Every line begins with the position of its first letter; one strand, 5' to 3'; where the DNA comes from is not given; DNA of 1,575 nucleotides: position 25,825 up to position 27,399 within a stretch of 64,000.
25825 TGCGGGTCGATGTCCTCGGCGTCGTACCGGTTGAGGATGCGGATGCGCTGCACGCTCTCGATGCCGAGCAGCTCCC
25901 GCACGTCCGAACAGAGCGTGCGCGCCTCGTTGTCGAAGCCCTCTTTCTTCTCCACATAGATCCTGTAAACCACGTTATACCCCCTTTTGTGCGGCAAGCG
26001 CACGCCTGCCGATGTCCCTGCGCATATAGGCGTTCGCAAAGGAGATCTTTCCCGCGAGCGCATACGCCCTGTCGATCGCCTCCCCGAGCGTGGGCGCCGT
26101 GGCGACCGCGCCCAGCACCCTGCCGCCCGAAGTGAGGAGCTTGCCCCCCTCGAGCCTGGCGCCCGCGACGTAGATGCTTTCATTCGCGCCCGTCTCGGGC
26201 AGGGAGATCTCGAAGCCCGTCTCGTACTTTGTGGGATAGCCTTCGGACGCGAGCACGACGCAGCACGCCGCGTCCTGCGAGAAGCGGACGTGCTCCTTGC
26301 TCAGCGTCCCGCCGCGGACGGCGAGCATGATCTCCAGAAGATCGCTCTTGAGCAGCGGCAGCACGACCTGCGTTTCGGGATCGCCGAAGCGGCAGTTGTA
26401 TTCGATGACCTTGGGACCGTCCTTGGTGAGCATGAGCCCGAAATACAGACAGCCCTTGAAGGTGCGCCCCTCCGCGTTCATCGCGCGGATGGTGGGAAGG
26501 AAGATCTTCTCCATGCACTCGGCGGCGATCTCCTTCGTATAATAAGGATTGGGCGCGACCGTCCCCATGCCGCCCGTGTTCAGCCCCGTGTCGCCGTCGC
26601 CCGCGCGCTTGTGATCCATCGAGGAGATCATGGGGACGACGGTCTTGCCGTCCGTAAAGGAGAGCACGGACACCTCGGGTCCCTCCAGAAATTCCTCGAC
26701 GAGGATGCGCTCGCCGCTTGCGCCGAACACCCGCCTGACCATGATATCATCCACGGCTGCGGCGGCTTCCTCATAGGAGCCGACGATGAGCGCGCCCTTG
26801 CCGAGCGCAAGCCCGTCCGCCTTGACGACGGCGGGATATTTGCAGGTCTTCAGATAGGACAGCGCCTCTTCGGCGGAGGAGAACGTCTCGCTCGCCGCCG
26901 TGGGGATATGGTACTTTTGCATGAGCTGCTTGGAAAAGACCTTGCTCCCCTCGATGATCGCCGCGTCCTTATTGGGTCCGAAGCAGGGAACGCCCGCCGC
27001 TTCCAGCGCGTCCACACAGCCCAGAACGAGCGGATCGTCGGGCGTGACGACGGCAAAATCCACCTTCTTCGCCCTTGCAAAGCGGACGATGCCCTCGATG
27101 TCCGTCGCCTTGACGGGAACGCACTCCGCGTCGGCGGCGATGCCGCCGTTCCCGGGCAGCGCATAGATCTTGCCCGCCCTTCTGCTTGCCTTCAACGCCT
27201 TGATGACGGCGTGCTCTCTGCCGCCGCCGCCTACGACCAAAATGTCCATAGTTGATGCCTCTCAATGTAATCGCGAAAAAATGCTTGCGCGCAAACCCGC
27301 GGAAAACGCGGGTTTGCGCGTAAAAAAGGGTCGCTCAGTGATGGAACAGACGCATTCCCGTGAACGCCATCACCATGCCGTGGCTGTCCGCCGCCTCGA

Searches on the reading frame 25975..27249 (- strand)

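Call 27: search_protein_families(library=pfam, proteins=[window:25975-27249:-], max_evalue=0.0001)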
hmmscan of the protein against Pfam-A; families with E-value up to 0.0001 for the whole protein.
window:25975-27249:- (424 aa): 5 families
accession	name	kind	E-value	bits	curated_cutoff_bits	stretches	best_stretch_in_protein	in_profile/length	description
PF01071.24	GARS_A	-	1.8e-76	256.7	27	1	101-293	1-194/194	Phosphoribosylglycinamide synthetase, ATP-grasp (A) domain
PF02844.21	GARS_N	-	3e-34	118.2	29.5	1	1-100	1-100/100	Phosphoribosylglycinamide synthetase, N domain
PF02843.22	GARS_C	-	6.4e-28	97.4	34.8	1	328-416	1-92/92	Phosphoribosylglycinamide synthetase, C domain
PF02786.22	CPSase_L_D2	-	1.8e-08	34.6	19.8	1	103-287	2-179/211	Carbamoyl-phosphate synthase L chain, ATP binding domain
PF02222.28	ATP-grasp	-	2.1e-05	24.7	27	1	108-197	1-86/179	ATP-grasp domain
